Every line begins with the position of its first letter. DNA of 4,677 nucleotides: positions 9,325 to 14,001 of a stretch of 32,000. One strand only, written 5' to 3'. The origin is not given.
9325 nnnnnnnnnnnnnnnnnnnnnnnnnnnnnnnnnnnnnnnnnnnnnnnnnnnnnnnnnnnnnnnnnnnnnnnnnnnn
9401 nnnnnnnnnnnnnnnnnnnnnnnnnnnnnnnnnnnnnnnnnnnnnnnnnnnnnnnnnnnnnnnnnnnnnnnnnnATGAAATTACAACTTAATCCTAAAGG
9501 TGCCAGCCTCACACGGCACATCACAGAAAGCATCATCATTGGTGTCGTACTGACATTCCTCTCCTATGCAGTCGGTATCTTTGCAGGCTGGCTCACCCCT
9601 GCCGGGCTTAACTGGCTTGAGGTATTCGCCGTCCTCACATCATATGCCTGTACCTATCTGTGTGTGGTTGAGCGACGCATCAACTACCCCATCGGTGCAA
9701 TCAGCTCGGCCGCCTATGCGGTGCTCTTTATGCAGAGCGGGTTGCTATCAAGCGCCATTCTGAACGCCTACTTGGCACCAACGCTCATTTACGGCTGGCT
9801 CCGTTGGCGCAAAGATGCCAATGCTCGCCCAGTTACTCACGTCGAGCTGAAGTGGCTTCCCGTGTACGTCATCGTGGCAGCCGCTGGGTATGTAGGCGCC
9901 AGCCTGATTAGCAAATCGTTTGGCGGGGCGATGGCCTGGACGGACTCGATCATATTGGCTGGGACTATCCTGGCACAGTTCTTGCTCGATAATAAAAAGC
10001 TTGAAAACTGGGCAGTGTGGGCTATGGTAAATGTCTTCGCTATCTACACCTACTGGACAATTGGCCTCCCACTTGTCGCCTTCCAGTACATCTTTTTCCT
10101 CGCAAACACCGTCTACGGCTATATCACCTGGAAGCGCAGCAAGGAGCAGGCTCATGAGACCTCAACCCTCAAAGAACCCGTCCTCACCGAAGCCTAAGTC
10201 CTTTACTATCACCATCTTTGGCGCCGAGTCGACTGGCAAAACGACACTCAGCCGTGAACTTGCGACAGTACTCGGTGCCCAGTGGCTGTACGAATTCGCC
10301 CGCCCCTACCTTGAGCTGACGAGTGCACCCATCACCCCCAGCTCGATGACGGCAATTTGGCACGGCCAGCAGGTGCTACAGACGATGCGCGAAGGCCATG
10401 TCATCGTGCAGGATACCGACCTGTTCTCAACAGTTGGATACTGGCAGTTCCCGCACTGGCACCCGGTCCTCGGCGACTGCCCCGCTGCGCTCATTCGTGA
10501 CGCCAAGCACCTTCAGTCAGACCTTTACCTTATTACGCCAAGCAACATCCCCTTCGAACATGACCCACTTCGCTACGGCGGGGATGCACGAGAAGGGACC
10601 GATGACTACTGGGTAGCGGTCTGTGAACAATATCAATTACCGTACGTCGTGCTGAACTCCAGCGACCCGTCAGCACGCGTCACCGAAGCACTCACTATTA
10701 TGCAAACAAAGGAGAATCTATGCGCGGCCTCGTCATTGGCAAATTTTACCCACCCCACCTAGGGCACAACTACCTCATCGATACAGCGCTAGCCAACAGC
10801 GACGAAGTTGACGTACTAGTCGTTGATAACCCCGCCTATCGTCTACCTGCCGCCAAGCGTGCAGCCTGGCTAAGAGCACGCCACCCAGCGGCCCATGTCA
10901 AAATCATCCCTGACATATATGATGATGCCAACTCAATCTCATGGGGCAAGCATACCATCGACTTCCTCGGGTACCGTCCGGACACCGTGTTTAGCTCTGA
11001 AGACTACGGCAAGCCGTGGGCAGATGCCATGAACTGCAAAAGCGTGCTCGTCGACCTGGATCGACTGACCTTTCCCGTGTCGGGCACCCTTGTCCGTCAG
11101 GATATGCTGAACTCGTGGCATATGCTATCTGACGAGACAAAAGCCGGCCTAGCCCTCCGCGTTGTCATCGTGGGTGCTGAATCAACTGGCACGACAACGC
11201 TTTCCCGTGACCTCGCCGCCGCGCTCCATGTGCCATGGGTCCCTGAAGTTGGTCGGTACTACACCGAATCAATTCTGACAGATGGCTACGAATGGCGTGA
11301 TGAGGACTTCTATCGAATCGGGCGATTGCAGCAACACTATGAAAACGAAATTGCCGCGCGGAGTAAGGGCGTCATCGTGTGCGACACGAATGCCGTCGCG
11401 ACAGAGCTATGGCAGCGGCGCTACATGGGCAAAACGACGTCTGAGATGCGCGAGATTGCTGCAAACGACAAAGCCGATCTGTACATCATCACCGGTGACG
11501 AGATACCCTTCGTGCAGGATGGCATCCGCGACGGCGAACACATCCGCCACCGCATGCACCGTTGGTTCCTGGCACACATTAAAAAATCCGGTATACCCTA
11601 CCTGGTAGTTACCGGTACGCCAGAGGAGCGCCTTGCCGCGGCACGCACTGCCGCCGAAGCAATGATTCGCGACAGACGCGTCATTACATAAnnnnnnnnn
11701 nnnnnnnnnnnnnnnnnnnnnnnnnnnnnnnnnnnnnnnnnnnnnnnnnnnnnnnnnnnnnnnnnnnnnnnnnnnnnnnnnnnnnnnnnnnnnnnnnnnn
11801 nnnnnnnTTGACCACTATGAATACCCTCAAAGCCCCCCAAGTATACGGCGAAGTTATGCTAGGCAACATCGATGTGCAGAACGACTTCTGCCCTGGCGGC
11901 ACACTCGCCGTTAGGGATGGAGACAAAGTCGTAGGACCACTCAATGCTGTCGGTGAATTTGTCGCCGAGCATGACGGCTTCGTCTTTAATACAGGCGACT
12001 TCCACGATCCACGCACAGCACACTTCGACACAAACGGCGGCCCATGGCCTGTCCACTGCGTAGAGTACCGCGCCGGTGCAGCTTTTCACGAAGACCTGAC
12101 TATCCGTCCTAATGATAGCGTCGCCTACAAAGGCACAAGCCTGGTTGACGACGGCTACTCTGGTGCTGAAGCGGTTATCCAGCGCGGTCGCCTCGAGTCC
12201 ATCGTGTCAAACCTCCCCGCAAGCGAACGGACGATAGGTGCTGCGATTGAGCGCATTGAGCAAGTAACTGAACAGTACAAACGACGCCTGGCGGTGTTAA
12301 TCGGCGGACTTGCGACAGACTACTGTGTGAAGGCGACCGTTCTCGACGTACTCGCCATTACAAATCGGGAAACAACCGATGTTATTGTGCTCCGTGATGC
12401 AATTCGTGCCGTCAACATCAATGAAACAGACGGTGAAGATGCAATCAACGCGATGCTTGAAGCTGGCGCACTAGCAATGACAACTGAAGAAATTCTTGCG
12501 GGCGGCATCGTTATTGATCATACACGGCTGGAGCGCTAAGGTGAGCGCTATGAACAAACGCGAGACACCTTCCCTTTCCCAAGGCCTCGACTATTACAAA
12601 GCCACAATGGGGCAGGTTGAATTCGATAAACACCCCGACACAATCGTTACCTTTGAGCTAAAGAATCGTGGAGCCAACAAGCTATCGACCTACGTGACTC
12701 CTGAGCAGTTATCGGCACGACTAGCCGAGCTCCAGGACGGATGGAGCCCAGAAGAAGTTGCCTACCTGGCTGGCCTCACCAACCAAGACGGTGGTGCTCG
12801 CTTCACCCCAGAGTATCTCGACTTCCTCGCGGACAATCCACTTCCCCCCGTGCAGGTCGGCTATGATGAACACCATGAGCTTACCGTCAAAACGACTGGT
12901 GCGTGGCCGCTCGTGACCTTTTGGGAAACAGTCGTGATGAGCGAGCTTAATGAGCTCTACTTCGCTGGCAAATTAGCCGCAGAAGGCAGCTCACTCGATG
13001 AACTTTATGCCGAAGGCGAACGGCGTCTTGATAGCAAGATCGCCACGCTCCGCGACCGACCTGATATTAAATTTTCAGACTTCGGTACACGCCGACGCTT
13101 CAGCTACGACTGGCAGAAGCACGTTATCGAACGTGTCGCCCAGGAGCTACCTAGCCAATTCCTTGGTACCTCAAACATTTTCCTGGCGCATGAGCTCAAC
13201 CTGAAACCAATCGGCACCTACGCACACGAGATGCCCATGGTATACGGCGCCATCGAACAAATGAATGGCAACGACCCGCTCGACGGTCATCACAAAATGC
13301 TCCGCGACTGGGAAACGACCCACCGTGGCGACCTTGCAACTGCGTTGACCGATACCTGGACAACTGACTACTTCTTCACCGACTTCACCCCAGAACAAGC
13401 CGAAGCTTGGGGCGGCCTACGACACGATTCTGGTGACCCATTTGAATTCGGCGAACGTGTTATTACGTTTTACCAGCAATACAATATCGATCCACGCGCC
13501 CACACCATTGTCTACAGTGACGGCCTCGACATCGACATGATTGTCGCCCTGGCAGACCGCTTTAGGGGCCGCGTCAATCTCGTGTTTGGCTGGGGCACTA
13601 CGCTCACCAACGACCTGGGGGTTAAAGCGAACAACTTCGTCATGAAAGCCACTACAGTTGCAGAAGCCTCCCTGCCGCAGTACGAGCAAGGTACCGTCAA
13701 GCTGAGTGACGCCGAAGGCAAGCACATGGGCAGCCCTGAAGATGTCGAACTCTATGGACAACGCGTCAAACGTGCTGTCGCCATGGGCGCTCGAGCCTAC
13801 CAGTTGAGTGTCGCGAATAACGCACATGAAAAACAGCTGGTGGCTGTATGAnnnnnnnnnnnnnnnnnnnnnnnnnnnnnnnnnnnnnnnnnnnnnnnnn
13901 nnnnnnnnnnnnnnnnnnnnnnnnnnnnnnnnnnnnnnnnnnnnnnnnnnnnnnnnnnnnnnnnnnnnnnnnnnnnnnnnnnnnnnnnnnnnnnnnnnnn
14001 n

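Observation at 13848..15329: NUDT9-like ADP-ribose pyrophosphatase fused to an APH/protein-kinase-fold phosphotransferase, translationally coupled to pncB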

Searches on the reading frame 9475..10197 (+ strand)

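Call 3: search_protein_families(library=pfam, proteins=[window:9475-10197:+], max_evalue=0.01)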
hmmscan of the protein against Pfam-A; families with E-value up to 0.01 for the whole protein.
window:9475-10197:+ (240 aa): 1 family
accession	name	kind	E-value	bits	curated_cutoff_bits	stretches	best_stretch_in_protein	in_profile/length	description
PF04973.17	NMN_transporter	-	1.4e-40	139.6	27.3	1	46-221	1-175/175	Nicotinamide mononucleotide transporter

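Call 4: search_protein_families(library=ncbifam, proteins=[window:9475-10197:+], max_evalue=0.01)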
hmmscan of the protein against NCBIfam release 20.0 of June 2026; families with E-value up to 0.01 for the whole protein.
window:9475-10197:+ (240 aa): 2 families
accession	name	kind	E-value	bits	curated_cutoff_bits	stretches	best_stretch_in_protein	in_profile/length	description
TIGR01528.1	NMN_trans_PnuC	equivalog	1.6e-23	83.6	42.45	1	46-224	2-186/187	nicotinamide riboside transporter PnuC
NF011926.0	PRK15397.1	subfamily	3.8e-20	72.8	335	2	45-136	22-112/239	nicotinamide riboside transporter PnuC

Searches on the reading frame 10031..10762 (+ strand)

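Call 3: search_protein_families(library=pfam, proteins=[window:10031-10762:+], max_evalue=0.01)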
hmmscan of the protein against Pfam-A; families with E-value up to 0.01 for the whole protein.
window:10031-10762:+ (243 aa): 1 family
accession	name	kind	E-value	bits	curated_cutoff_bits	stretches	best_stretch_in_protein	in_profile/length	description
PF13521.12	AAA_28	-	7.4e-20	72.2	27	1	60-216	2-164/164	AAA domain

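Call 4: search_protein_families(library=ncbifam, proteins=[window:10031-10762:+], max_evalue=0.01)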
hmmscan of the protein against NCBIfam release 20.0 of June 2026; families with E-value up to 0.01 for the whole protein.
window:10031-10762:+ (243 aa): 2 families
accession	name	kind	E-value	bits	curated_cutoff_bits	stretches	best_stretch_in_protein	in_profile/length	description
TIGR01526.1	nadR_NMN_Atrans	equivalog_domain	9e-13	48.1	341.15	1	59-213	164-321/325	nicotinamide-nucleotide adenylyltransferase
NF005988.0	PRK08099.1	equivalog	9.3e-08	31.6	201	1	59-225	233-403/411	multifunctional transcriptional regulator/nicotinamide-nucleotide adenylyltransferase/ribosylnicotinamide kinase NadR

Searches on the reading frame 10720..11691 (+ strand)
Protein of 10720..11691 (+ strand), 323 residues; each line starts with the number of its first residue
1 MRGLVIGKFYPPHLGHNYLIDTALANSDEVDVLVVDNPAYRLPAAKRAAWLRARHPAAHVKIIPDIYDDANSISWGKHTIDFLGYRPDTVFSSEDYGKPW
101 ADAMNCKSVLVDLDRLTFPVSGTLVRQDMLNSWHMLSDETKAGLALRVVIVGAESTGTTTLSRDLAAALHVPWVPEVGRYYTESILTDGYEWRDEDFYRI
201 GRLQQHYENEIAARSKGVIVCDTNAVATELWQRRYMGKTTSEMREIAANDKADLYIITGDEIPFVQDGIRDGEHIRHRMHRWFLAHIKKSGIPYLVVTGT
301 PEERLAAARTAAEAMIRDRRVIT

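Call 3: search_protein_families(library=pfam, proteins=[window:10720-11691:+], max_evalue=0.01)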
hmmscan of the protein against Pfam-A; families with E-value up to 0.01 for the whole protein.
window:10720-11691:+ (323 aa): 2 families
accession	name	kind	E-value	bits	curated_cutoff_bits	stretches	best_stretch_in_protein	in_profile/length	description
PF13521.12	AAA_28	-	1.9e-30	106.7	27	1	147-304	1-164/164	AAA domain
PF08218.17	Citrate_ly_lig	-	0.00092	19.4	20.9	1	11-51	10-50/182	Citrate lyase ligase C-terminal domain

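Call 4: search_protein_families(library=ncbifam, proteins=[window:10720-11691:+], max_evalue=0.01)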
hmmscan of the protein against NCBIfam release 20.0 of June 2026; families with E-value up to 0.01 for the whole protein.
window:10720-11691:+ (323 aa): 7 families
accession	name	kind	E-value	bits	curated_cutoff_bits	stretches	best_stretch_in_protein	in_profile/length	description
TIGR01526.1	nadR_NMN_Atrans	equivalog_domain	4.1e-50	170.9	341.15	1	3-300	4-319/325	nicotinamide-nucleotide adenylyltransferase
NF005988.0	PRK08099.1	equivalog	7.9e-29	101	201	2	76-297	161-386/411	multifunctional transcriptional regulator/nicotinamide-nucleotide adenylyltransferase/ribosylnicotinamide kinase NadR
TIGR00125.1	cyt_tran_rel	domain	4.2e-07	30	27.7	1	2-37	1-36/65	adenylyltransferase/cytidyltransferase family protein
NF002243.0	PRK01153.1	subfamily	0.00015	21.4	127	1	1-33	1-33/175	nicotinamide-nucleotide adenylyltransferase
NF004861.0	PRK06217.1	equivalog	0.0022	17.4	203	1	147-181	3-36/183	hypothetical protein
TIGR01527.1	arch_NMN_Atrans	equivalog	0.0066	16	181.2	0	2-34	1-33/167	nicotinamide-nucleotide adenylyltransferase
TIGR01510.1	coaD_prev_kdtB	equivalog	0.0075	16.3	103.3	0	4-40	3-39/155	pantetheine-phosphate adenylyltransferase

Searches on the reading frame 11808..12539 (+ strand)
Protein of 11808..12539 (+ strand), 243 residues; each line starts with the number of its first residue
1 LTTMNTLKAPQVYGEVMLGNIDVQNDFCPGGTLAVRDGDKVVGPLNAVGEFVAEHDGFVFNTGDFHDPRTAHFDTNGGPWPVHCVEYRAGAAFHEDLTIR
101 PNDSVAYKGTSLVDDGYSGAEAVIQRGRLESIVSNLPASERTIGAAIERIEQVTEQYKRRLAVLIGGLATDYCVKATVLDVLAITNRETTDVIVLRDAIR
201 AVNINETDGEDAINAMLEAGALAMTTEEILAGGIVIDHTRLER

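Call 3: search_protein_families(library=pfam, proteins=[window:11808-12539:+], max_evalue=0.01)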
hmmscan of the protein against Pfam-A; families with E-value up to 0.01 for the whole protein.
window:11808-12539:+ (243 aa): 1 family
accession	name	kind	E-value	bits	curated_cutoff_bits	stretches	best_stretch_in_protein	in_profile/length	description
PF00857.26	Isochorismatase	-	5.9e-13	49.7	27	2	21-108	6-93/175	Isochorismatase domain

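Call 4: search_protein_families(library=ncbifam, proteins=[window:11808-12539:+], max_evalue=0.01)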
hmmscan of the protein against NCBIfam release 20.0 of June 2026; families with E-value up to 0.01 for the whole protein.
window:11808-12539:+ (243 aa): 1 family
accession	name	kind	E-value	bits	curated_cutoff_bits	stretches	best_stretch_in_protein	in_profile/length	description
NF008623.0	PRK11609.1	equivalog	1.5e-29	103.4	174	1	20-229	8-208/213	bifunctional nicotinamidase/pyrazinamidase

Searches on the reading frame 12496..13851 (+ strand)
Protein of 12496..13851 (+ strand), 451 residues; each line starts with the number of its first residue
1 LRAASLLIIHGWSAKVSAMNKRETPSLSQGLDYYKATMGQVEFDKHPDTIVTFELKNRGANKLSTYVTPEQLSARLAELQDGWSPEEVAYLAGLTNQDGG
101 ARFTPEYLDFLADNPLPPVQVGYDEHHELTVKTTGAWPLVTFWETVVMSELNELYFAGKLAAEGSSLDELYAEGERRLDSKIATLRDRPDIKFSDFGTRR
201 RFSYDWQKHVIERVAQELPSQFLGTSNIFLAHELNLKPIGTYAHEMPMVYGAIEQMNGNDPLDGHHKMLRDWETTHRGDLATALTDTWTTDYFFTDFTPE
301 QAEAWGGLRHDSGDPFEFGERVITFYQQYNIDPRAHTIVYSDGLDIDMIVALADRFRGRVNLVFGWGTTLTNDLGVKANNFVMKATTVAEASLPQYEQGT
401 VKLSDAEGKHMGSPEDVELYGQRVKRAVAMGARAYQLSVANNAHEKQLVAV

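Call 3: search_protein_families(library=pfam, proteins=[window:12496-13851:+], max_evalue=0.01)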
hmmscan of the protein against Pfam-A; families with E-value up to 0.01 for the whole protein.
window:12496-13851:+ (451 aa): 2 families
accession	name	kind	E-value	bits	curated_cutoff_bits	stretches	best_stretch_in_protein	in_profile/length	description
PF04095.22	NAPRTase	-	5.7e-54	183.8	20.8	1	191-414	1-225/239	Nicotinate phosphoribosyltransferase (NAPRTase) family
PF17767.7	NAPRTase_N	-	1.7e-13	51.4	32.6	1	32-152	4-125/125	Nicotinate phosphoribosyltransferase (NAPRTase) N-terminal domain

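Call 4: search_protein_families(library=ncbifam, proteins=[window:12496-13851:+], max_evalue=0.01)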
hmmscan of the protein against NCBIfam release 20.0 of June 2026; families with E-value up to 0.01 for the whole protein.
window:12496-13851:+ (451 aa): 6 families
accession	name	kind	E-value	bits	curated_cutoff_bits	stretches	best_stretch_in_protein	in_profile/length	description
NF003704.0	PRK05321.1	subfamily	3.8e-107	358.7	379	1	32-424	17-388/398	nicotinate phosphoribosyltransferase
TIGR01514.1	NAPRTase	equivalog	2e-86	290.6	269.55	1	31-422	8-393/399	nicotinate phosphoribosyltransferase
TIGR01513.1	NAPRTase_put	equivalog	2.7e-07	29.8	297.4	1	220-411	171-344/452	nicotinate phosphoribosyltransferase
NF006696.0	PRK09243.1-3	equivalog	7.9e-07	28.1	503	1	191-389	156-338/451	nicotinate phosphoribosyltransferase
NF006695.0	PRK09243.1-2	equivalog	0.00017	20.4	469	0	220-409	177-353/480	nicotinate phosphoribosyltransferase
NF006698.0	PRK09243.1-5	equivalog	0.00082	18.2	531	1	221-394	186-338/440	nicotinate phosphoribosyltransferase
